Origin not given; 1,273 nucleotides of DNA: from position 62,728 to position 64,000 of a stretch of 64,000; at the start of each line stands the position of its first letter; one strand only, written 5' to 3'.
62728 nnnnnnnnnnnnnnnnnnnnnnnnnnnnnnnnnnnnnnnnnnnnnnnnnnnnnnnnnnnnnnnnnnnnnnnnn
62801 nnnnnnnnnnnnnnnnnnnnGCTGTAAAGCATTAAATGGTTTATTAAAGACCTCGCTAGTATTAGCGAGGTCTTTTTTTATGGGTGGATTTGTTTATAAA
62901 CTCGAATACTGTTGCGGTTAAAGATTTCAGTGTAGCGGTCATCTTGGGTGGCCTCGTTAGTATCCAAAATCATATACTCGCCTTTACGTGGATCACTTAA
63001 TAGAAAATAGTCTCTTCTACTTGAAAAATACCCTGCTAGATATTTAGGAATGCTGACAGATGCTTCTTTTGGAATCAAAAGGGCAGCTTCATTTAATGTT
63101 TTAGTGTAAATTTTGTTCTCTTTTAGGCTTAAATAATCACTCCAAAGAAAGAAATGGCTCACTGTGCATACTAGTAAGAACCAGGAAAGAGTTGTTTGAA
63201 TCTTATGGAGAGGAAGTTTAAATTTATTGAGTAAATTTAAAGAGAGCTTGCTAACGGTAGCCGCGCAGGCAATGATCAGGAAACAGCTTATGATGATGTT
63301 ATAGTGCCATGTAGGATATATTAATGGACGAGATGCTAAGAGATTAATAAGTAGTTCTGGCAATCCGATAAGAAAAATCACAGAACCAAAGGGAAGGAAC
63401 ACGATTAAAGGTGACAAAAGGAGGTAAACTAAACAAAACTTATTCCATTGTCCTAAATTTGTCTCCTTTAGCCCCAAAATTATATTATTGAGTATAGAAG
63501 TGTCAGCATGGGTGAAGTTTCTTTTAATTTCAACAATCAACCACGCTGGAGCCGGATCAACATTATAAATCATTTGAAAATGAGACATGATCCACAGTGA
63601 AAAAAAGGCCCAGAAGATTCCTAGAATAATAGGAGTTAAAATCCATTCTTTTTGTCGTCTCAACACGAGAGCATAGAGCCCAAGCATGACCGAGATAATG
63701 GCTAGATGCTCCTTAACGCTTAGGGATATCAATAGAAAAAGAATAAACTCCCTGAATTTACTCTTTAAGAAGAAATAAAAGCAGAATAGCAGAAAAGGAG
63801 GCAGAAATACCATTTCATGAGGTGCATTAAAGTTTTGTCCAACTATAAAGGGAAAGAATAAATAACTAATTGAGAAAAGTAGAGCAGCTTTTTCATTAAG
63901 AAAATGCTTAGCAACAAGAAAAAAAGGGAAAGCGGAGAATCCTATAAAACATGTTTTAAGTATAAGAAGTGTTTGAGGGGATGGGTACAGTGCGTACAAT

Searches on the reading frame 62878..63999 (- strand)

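Call 75: search_protein_families(library=pfam, proteins=[window:62878-63999:-], max_evalue=0.0001)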
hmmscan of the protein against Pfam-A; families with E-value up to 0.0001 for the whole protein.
window:62878-63999:- (373 aa): 1 family
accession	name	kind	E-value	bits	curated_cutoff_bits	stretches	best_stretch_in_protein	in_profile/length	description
PF09852.15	DUF2079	-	6.7e-29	101.7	28.2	1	1-332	56-399/459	Predicted membrane protein (DUF2079)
